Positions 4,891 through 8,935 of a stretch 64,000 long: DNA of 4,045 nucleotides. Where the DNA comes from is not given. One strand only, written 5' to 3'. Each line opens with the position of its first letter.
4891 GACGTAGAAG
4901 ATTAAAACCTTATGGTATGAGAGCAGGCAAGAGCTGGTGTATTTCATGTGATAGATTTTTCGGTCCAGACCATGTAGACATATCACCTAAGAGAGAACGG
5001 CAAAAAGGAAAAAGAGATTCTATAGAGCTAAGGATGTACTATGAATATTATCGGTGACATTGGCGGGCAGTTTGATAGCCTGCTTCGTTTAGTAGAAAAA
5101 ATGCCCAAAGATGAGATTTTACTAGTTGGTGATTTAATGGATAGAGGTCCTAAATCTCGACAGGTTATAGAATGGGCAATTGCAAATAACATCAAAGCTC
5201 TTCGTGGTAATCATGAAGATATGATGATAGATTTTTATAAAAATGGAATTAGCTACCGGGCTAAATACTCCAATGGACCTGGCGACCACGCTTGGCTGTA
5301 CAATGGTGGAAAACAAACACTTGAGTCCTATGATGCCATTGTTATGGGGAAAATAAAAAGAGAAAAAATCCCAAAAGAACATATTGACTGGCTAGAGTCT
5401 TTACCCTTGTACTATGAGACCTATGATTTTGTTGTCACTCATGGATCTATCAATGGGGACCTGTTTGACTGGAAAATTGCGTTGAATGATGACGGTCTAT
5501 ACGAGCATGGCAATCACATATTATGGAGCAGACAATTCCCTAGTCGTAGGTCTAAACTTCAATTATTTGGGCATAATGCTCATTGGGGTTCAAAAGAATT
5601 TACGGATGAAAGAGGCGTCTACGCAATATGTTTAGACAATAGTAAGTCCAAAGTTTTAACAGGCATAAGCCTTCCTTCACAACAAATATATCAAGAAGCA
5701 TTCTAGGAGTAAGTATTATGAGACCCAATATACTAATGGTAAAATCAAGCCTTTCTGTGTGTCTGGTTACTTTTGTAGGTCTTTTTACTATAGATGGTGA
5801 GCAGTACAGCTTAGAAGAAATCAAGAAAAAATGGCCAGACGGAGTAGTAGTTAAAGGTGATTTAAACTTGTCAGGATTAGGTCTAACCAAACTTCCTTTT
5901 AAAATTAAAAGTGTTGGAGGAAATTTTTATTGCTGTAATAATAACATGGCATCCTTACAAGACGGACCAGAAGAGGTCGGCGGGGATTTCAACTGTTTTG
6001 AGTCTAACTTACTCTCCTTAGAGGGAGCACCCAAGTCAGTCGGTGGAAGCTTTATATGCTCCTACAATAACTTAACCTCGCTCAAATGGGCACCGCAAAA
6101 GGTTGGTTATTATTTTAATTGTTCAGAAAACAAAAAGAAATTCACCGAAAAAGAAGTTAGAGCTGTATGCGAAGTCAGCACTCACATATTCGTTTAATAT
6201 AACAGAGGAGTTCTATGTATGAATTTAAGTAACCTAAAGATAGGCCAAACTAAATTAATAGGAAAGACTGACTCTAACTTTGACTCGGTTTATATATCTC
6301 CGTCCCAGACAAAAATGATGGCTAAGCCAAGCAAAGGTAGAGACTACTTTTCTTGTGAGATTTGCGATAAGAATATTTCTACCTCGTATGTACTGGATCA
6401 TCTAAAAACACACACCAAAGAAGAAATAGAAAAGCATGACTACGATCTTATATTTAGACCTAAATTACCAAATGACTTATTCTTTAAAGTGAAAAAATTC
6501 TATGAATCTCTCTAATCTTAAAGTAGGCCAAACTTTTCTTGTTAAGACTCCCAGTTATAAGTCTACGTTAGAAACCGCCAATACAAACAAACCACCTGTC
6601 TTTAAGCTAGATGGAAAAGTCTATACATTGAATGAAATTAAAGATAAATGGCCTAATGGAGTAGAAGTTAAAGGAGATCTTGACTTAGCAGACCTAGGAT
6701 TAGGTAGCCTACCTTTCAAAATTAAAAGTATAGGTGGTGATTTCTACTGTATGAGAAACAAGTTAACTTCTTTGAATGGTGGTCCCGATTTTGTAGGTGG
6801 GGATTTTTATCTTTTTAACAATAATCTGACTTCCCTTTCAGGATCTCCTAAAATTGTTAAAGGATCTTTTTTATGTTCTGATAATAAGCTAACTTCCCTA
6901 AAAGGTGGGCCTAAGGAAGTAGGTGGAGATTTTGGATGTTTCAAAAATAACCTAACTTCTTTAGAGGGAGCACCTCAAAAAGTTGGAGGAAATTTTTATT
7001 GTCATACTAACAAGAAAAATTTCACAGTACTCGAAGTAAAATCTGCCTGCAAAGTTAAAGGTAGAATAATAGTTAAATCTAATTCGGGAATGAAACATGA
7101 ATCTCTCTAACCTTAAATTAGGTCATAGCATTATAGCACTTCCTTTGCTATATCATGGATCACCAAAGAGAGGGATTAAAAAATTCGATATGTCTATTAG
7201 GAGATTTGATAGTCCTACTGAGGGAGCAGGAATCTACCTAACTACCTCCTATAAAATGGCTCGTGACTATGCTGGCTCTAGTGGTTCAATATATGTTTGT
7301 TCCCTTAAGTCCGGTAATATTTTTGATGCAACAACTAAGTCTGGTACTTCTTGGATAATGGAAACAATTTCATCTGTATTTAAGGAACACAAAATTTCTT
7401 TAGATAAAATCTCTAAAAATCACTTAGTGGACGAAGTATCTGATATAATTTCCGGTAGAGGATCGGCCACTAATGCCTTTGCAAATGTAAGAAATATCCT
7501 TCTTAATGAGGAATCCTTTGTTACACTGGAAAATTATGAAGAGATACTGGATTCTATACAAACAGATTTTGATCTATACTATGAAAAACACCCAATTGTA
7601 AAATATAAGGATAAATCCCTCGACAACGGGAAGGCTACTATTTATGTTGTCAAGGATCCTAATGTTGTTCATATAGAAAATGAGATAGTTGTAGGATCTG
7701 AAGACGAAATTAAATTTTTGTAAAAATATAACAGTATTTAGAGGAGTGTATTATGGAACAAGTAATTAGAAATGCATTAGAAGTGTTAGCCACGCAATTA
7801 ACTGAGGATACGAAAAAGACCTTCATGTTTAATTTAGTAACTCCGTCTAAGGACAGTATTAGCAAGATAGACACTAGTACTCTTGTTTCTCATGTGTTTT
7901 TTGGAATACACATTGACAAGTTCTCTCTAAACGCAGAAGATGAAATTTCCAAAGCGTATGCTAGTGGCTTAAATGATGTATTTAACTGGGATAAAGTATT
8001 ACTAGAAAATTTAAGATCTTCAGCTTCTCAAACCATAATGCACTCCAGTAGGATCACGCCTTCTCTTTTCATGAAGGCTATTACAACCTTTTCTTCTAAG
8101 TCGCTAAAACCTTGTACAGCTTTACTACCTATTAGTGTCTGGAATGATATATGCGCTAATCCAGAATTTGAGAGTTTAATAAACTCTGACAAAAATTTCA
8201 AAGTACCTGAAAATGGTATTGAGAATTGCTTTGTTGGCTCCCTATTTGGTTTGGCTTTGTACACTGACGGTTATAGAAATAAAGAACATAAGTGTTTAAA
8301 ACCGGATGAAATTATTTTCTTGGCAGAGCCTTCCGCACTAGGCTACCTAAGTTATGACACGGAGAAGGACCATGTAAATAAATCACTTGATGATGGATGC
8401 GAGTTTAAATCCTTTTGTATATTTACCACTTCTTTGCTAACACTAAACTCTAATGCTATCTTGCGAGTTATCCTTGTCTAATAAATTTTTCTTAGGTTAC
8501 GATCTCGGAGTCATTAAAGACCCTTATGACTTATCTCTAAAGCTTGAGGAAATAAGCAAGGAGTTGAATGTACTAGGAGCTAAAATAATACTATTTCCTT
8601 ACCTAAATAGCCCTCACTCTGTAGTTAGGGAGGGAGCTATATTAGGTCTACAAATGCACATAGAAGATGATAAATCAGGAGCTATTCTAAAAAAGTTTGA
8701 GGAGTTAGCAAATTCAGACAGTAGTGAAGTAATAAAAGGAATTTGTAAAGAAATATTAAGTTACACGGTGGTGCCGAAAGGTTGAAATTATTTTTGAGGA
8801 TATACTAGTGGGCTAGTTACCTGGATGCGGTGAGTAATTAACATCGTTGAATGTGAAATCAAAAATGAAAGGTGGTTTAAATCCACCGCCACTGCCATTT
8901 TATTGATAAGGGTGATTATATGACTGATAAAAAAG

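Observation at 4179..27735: Fifteen otherwise unrelated genes begin with the same 11-14 residue peptide: a candidate address tag on a diversifying effector repertoire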

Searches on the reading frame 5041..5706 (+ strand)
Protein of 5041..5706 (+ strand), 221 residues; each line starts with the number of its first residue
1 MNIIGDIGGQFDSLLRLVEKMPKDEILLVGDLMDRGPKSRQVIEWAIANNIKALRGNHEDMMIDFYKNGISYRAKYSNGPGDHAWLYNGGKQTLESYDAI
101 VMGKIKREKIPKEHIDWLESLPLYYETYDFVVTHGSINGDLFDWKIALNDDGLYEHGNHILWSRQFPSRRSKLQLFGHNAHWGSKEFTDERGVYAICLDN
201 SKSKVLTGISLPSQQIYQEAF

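Call 105: search_protein_families(library=pfam, max_evalue=0.001, proteins=[window:5041-5706:+])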
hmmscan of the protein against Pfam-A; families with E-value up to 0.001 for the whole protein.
window:5041-5706:+ (221 aa): 1 family
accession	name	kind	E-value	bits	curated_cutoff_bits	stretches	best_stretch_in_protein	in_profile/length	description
PF00149.33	Metallophos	-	5.1e-16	60.1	21.5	1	3-200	5-178/191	Calcineurin-like phosphoesterase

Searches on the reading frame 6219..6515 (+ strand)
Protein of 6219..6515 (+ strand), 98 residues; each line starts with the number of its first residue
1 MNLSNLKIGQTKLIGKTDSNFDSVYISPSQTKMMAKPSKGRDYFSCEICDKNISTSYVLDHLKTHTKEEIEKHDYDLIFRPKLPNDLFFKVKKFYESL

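Call 7: search_protein_families(library=pfam, max_evalue=0.01, proteins=[window:6219-6515:+])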
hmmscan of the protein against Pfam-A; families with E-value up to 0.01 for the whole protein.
window:6219-6515:+ (98 aa): 1 family
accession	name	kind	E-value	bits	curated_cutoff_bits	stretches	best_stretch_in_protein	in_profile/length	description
PF18508.7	zf_C2H2_13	-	0.0061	16.6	26.5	1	43-67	17-41/42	Zinc finger domain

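Call 9: search_protein_families(library=phrogs, max_evalue=0.001, proteins=[window:6219-6515:+])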
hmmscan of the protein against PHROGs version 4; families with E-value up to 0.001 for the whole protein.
window:6219-6515:+ (98 aa): 0 families

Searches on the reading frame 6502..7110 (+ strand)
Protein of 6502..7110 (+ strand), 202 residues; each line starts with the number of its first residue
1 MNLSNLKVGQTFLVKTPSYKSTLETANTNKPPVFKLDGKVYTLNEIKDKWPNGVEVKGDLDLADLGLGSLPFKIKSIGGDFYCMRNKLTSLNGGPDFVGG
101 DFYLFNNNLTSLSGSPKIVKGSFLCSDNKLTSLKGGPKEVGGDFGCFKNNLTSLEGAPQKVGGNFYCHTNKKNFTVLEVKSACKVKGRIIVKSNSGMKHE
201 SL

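Call 7: search_protein_families(library=pfam, max_evalue=0.01, proteins=[window:6502-7110:+])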
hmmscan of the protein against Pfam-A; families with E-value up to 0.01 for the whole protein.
window:6502-7110:+ (202 aa): 0 families

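Call 9: search_protein_families(library=phrogs, max_evalue=0.001, proteins=[window:6502-7110:+])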
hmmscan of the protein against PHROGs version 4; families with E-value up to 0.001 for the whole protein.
window:6502-7110:+ (202 aa): 2 families
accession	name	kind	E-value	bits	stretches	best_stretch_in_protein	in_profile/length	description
phrog_21719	-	unknown function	9.8e-05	21.9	1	45-158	56-166/554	-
phrog_7816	-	unknown function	0.00074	18.9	1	81-192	176-285/739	-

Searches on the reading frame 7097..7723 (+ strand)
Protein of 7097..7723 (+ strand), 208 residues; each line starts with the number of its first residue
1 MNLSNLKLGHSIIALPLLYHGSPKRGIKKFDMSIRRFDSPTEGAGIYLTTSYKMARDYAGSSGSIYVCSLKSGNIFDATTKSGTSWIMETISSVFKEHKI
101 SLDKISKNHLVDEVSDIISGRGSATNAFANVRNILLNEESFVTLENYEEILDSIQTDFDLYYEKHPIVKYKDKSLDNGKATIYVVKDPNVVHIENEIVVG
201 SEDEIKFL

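Call 7: search_protein_families(library=pfam, max_evalue=0.01, proteins=[window:7097-7723:+])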
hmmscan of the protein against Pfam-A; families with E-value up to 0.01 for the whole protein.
window:7097-7723:+ (208 aa): 1 family
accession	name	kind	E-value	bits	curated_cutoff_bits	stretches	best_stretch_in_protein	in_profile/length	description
PF18760.7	ART-PolyVal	-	4.2e-08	34.5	31.2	1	18-107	9-67/140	ADP-Ribosyltransferase in polyvalent proteins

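Call 9: search_protein_families(library=phrogs, max_evalue=0.001, proteins=[window:7097-7723:+])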
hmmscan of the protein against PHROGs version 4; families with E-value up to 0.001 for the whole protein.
window:7097-7723:+ (208 aa): 0 families

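Call 81: find_homologous_proteins(query=window:7097-7720:+, max_evalue=0.001)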
Query window:7097-7720:+ (208 aa): 1 proteins with E <= 0.001 among 112 candidates.
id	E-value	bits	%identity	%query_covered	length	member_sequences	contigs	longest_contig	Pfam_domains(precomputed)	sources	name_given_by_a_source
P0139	6.7e-131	452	100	100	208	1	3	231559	PF18760.8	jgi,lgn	-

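Call 90: predict_structure(protein=window:7097-7720:+)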
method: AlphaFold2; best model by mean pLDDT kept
length: 208 residues; sequences in the alignment: 1
mean_pLDDT: 36.5   pTM: 0.30
mean pLDDT of the five models: 36.5, 34.0, 33.8, 33.1, 31.5
residues with pLDDT >= 90: 0; 70-90: 0; 50-70: 19; < 50: 189
segments of 3 or more residues with pLDDT < 50: 1-80, 100-102, 104-108, 114-133, 135-208
pLDDT, mean of each block of 10 residues (from residue 1): 22 27 26 25 27 31 39 44 51 49 49 47 43 47 46 43 34 31 29 28 27
secondary structure, 60 per line:
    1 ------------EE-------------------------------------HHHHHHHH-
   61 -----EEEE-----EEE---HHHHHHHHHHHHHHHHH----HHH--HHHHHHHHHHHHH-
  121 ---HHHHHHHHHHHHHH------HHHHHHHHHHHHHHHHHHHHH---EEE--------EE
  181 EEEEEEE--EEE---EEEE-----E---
elements in order: H52-59 E66-69 E75-77 H81-97 H107-119 H124-137 H144-164 E168-170 E179-187 E190-192 E196-199

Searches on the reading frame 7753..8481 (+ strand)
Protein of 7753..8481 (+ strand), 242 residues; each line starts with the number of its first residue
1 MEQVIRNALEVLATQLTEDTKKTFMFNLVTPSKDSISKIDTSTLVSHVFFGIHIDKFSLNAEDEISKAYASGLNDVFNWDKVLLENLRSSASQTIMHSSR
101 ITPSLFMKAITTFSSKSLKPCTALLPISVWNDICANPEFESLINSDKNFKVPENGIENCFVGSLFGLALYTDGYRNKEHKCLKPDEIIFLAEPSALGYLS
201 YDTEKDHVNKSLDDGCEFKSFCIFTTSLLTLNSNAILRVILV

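Call 8: search_protein_families(library=pfam, max_evalue=0.01, proteins=[window:7753-8481:+])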
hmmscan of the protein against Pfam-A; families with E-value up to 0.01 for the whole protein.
window:7753-8481:+ (242 aa): 0 families

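Call 77: search_protein_families(library=phrogs, max_evalue=0.001, proteins=[window:7753-8481:+])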
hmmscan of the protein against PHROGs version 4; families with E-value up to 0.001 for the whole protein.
window:7753-8481:+ (242 aa): 1 family
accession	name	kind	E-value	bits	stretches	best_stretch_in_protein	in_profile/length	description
phrog_2522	-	head and packaging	6.7e-05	23.2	1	96-200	185-276/318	major head protein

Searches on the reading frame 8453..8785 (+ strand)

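Call 29: search_protein_families(library=pfam, max_evalue=10, proteins=[window:8453-8785:+])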
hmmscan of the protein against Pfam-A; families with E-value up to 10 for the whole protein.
window:8453-8785:+ (110 aa): 1 family
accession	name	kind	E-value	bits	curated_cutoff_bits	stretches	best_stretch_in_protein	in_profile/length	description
PF13646.12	HEAT_2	-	0.17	12.7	27.7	1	47-95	36-80/88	HEAT repeats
